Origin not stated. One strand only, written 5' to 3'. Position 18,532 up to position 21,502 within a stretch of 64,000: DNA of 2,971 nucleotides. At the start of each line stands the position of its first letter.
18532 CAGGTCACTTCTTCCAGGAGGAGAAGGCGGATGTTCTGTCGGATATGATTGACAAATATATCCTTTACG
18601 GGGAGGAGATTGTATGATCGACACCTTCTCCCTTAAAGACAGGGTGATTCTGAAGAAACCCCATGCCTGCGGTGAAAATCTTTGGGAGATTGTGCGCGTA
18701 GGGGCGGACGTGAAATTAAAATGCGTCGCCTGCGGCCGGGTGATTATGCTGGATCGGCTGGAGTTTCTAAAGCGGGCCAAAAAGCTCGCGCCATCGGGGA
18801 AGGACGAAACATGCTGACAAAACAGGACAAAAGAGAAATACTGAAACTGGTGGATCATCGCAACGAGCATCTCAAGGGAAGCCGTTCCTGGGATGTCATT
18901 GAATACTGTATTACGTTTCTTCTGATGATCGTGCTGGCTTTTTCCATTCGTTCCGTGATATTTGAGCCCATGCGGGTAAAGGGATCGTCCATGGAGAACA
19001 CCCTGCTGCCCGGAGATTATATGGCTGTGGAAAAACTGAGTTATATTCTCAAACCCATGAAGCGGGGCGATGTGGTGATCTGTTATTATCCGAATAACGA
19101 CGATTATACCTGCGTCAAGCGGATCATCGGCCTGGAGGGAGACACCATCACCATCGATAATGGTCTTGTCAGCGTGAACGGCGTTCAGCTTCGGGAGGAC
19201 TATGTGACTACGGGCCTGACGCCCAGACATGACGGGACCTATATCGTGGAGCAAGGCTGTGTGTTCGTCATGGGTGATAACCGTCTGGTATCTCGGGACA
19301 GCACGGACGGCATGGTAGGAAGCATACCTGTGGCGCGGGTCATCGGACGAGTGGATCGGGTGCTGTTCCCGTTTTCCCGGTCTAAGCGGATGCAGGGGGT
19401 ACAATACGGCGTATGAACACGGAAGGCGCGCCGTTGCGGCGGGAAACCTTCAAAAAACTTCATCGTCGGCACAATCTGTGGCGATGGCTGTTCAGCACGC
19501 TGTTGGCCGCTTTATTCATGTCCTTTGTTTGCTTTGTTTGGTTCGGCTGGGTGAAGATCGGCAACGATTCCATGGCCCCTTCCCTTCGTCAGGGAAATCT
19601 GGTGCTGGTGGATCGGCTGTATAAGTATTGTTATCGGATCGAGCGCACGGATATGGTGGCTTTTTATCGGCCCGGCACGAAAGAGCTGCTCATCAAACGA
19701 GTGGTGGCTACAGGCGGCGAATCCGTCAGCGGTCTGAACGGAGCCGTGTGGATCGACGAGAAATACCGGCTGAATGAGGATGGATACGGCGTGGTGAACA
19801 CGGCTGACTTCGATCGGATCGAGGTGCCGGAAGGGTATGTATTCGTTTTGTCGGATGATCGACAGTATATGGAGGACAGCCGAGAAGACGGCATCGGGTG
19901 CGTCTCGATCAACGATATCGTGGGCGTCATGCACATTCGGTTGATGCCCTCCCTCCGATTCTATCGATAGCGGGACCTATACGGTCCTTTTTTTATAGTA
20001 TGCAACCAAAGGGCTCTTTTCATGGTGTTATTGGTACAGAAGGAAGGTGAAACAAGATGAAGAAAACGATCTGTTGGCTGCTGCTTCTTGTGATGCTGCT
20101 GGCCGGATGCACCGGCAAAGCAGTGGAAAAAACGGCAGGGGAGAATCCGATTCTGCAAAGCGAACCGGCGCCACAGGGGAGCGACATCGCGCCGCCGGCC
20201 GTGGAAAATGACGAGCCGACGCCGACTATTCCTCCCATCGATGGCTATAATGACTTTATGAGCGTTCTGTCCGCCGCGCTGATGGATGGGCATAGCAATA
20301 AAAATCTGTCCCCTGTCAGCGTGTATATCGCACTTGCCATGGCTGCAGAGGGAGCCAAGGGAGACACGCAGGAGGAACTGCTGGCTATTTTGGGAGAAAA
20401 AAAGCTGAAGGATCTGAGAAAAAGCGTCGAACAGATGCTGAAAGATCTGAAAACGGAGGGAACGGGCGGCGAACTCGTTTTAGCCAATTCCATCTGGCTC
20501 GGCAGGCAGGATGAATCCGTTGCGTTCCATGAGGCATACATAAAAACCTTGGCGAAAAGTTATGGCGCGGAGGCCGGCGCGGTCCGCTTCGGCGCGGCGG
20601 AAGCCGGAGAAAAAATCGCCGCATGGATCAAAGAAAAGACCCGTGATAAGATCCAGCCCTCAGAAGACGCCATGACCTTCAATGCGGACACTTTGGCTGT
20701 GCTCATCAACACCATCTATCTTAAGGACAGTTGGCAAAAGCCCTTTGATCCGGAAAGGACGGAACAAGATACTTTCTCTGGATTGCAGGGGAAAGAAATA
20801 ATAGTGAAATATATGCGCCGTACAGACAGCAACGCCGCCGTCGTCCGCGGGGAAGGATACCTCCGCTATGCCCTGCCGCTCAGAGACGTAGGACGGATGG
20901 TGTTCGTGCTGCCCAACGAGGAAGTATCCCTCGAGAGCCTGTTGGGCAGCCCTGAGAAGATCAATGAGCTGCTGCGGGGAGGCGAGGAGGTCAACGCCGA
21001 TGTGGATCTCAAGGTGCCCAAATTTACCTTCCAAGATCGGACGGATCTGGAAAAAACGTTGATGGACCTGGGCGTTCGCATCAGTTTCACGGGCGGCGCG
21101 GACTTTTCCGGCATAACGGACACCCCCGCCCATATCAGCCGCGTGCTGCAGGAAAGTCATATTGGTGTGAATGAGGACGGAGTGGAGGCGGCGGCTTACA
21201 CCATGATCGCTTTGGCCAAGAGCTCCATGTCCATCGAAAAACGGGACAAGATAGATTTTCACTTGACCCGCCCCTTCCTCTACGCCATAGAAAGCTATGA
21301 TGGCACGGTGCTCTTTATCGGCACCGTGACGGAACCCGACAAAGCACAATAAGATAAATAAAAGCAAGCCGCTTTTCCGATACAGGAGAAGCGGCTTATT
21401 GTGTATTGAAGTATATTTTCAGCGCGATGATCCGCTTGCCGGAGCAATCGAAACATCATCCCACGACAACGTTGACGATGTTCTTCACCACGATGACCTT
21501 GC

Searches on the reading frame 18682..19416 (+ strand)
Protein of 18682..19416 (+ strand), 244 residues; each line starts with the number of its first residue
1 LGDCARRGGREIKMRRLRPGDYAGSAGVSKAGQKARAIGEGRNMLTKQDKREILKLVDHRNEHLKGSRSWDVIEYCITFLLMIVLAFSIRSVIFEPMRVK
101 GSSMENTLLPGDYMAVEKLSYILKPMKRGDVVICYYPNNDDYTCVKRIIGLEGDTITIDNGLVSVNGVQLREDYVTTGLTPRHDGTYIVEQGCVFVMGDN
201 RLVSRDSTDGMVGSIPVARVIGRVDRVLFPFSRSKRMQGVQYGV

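Call 95: search_protein_families(library=pfam, proteins=[window:18682-19416:+], max_evalue=0.00001)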
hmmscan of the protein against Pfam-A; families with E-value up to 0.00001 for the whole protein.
window:18682-19416:+ (244 aa): 1 family
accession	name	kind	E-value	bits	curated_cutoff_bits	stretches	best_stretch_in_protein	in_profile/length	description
PF10502.14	Peptidase_S26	-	6.1e-38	130.9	22.9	1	73-227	2-166/168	Signal peptidase, peptidase S26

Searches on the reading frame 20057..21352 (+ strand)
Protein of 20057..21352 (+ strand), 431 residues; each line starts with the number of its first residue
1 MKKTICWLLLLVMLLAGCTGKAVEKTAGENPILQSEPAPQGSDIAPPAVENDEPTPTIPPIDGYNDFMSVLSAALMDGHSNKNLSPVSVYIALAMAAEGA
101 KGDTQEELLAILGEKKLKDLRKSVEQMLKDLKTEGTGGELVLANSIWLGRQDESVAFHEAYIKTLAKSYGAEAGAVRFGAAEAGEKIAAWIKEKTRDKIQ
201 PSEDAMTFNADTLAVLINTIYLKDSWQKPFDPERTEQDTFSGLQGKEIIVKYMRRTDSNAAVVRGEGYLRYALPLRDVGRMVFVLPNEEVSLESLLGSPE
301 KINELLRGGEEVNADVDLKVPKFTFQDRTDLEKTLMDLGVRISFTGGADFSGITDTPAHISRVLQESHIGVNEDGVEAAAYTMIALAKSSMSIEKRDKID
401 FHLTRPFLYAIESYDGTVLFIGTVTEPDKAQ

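Call 95: search_protein_families(library=pfam, proteins=[window:20057-21352:+], max_evalue=0.00001)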
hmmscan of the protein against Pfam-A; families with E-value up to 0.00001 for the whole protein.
window:20057-21352:+ (431 aa): 1 family
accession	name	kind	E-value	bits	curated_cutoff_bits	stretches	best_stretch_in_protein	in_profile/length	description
PF00079.25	Serpin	-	5.9e-76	256.5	27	1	66-427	5-370/370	Serpin (serine protease inhibitor)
